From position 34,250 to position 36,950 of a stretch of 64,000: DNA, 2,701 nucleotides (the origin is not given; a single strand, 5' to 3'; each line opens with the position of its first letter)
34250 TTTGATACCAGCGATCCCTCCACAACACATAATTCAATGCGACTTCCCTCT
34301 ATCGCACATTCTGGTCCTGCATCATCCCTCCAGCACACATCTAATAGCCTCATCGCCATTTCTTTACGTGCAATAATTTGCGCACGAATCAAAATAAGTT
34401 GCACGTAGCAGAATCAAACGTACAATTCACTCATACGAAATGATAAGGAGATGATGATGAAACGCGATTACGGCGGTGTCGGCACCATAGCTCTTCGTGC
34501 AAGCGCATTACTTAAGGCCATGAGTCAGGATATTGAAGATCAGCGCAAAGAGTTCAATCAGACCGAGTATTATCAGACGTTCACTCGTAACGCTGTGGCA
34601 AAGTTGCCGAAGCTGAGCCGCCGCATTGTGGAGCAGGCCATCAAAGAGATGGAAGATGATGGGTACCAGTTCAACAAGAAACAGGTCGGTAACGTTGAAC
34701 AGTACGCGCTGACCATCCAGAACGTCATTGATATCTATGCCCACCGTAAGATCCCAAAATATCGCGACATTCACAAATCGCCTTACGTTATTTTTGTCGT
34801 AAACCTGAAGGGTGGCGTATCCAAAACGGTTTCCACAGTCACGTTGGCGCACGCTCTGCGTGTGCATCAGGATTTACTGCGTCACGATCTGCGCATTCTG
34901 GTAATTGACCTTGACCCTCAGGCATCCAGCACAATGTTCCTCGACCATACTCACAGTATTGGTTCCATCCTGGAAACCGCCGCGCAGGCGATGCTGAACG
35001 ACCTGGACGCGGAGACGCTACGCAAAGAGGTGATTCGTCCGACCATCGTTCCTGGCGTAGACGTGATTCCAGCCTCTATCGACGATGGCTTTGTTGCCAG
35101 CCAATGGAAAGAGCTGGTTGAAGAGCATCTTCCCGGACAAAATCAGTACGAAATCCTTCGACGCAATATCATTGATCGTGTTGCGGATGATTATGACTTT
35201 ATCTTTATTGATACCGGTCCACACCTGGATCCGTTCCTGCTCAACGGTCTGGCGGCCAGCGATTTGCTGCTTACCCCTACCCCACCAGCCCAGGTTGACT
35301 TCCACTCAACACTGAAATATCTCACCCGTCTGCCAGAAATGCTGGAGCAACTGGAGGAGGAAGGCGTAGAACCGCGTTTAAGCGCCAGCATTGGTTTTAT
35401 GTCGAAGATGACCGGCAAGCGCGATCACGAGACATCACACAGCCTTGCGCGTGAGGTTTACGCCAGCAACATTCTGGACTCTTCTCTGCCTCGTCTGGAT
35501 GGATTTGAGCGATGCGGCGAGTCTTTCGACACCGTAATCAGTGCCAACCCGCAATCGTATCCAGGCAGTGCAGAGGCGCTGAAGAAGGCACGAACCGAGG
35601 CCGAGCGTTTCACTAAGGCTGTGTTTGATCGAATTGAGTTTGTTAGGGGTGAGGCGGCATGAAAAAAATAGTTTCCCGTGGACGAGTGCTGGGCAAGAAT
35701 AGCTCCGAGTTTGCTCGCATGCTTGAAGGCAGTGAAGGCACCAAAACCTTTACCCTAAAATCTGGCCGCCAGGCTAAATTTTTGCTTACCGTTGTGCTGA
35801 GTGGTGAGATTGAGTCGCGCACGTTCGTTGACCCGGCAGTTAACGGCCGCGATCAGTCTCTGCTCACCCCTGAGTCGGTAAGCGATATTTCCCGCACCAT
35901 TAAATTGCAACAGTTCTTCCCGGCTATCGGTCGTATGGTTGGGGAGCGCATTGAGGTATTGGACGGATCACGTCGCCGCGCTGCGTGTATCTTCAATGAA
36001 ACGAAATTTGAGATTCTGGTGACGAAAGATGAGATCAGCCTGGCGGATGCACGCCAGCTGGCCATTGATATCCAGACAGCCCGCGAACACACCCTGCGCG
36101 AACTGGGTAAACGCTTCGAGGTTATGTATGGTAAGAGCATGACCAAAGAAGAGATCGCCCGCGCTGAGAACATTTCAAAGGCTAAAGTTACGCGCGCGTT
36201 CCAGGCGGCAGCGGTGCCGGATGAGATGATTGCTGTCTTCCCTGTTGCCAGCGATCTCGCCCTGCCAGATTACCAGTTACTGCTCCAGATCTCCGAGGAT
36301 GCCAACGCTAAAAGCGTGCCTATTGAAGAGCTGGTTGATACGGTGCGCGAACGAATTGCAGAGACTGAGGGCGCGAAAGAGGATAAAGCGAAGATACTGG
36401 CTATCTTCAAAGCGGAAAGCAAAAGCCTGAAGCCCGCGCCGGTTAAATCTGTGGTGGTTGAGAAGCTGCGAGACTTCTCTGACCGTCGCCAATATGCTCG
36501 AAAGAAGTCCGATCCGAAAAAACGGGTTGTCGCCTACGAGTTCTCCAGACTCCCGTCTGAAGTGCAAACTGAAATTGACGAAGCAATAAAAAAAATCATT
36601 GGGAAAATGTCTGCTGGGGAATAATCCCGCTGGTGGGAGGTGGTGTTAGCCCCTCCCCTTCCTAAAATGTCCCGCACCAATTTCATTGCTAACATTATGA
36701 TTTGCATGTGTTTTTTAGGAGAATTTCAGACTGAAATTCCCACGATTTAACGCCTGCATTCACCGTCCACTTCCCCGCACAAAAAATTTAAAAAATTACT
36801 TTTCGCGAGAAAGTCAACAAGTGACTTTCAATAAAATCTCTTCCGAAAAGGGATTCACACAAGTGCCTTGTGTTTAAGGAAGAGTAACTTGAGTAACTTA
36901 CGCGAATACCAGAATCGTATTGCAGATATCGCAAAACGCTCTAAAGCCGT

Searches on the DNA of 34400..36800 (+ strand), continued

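Call 38: get_annotated_region(hit=H134, flank=1100)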
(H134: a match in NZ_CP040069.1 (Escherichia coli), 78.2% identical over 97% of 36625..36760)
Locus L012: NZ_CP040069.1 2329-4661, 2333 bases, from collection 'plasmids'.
description: Escherichia coli strain A1_181 plasmid p_unnamed2, complete sequence
organism: Escherichia coli (NCBI taxid 562)
taxonomy: Bacteria; Pseudomonadota; Gammaproteobacteria; Enterobacterales; Enterobacteriaceae; Escherichia; Escherichia coli
host: -; source: Larus sp.,pure culture,feces; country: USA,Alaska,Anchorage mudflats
typing (MOB-suite, as given by PLSDB): non-mobilizable; replicon IncY
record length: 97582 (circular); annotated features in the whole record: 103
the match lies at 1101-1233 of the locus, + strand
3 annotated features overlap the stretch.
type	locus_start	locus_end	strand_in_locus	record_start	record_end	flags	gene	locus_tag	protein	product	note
CDS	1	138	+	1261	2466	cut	-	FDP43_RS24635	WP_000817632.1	AAA family ATPase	-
CDS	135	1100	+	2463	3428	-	-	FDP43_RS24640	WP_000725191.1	ParB family protein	-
CDS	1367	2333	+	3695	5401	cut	-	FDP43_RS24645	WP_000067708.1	hypothetical protein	-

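Call 39: get_annotated_region(hit=H140, flank=1100)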
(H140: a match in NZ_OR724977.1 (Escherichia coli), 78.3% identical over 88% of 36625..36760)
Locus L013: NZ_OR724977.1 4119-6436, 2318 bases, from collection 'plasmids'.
description: Escherichia coli strain Hum4b plasmid pHum4b, complete sequence
organism: Escherichia coli (NCBI taxid 562)
taxonomy: Bacteria; Pseudomonadota; Gammaproteobacteria; Enterobacterales; Enterobacteriaceae; Escherichia; Escherichia coli
host: -; source: -; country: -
typing (MOB-suite, as given by PLSDB): conjugative; replicon IncHI1B,IncHI2A,rep_cluster_1088; relaxase MOBH,MOBH; mating-pair formation MPF_F
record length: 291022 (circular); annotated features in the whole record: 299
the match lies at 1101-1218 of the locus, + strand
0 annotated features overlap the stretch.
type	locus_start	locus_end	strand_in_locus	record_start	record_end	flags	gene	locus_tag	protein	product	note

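Call 64: search_dna_similar(query=window:34400-36800:+, collection=ecoli_genomes, mode=near, max_rows=5)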
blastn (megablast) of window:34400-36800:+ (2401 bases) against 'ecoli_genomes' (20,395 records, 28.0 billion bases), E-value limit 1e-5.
Records with a match: 213; places in all: 215; records where one place covers at least 80% of the query: 210.
Genomes with a match: 212 of 5426; with a place that covers at least 80% of the query: 209. Places per genome that has any: lowest 1, median 1, highest 3. On chromosomes: 10 places; on plasmids: 205.
Best place of each record, by identity: >=99% 87; 95-99% 125; 90-95% 1.
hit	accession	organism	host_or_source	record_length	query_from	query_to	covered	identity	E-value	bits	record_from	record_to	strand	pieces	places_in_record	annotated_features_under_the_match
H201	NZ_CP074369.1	Escherichia coli strain ZYB62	bovine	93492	1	2401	100%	100.0%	0e+0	4434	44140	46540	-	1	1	AAA family ATPase | ParB family protein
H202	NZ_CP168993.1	Escherichia coli strain UTAK-8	Veal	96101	1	2401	100%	100.0%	0e+0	4434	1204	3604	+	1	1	AAA family ATPase | ParB family protein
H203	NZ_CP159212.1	Escherichia coli strain EN-1077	Homo sapiens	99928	1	2401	100%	100.0%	0e+0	4434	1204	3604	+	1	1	AAA family ATPase | ParB family protein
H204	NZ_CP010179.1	Escherichia coli strain H15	not applicable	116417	1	2401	100%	100.0%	0e+0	4429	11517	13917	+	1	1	AAA family ATPase | ParB family protein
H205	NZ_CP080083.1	Escherichia coli strain 19SZHZ886Rt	Homo sapiens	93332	1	2401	100%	100.0%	0e+0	4429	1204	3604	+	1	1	AAA family ATPase | ParB family protein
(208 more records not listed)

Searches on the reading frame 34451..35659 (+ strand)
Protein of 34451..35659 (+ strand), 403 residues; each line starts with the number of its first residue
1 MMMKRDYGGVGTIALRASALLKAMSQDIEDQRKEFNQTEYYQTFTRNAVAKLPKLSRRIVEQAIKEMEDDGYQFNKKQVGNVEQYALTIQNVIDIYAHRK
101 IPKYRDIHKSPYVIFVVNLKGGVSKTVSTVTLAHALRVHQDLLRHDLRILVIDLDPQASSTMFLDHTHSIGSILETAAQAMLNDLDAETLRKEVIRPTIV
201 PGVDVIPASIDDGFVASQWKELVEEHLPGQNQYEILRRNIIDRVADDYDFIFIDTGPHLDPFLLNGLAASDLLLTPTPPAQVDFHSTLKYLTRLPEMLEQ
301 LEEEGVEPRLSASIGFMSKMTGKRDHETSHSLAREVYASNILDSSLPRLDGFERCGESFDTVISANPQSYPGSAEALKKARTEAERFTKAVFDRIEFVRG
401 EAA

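Call 48: search_protein_families(library=pfam, proteins=[window:34451-35659:+])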
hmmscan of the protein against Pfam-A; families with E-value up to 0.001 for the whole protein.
window:34451-35659:+ (403 aa): 5 families
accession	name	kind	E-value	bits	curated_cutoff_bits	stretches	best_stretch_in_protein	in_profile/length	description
PF18607.7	HTH_54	-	3.8e-37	126.8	32.3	1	18-107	2-91/92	ParA helix turn helix domain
PF13614.12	AAA_31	-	8.1e-24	85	27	1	113-282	3-152/177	AAA domain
PF01656.29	CbiA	-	3.5e-09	37.1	25.4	1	114-355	1-118/125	CobQ/CobB/MinD/ParA nucleotide binding domain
PF09140.17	MipZ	-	0.00042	20.2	20.7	0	238-284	90-136/262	ATPase MipZ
PF00142.24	Fer4_NifH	-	0.00086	19.3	25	0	117-188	5-71/271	4Fe-4S iron sulfur cluster binding proteins, NifH/frxC family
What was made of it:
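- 34451..35662 (+): parA: type Ia Walker-type partition ATPase with an N-terminal HTH for autoregulation. Pfam HTH_54 (ParA HTH) plus AAA_31/CbiA (call 48).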

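Call 67: search_solved_structures(query=window:34451-35659:+, max_evalue=1e-20, show_alignments=1)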
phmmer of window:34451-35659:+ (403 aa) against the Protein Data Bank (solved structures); distinct sequences matched with E-value up to 1e-20: 4.
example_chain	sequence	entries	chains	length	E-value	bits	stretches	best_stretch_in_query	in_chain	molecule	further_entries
3ez9_A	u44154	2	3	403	1.3e-266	886.6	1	1-403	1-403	ParA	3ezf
3ez2_A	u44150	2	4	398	1.2e-156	524.7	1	11-400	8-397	Plasmid partition protein A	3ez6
3ez7_A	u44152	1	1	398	5.7e-155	519.1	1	11-400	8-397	Plasmid partition protein A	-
7npd_A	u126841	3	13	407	4.1e-40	141.2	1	34-385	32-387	Walker A-type ATPase | AAA family ATPase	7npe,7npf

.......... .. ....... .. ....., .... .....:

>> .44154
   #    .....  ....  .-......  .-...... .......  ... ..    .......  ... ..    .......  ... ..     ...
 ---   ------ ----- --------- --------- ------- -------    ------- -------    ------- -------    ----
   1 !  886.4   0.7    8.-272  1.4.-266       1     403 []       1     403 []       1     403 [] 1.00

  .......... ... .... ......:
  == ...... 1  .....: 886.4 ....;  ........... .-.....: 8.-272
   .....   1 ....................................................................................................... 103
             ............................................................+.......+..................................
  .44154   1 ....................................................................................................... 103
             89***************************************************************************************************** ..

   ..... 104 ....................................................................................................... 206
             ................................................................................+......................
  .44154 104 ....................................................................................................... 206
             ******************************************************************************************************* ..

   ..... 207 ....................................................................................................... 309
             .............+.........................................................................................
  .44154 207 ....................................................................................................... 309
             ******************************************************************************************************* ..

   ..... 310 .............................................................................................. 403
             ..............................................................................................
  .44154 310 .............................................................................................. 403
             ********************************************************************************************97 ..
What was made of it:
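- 34451..35662 (+): The solved P7 ParA structure 3EZ9/3EZF matches over 1-403 with 4 conservative differences (call 67).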
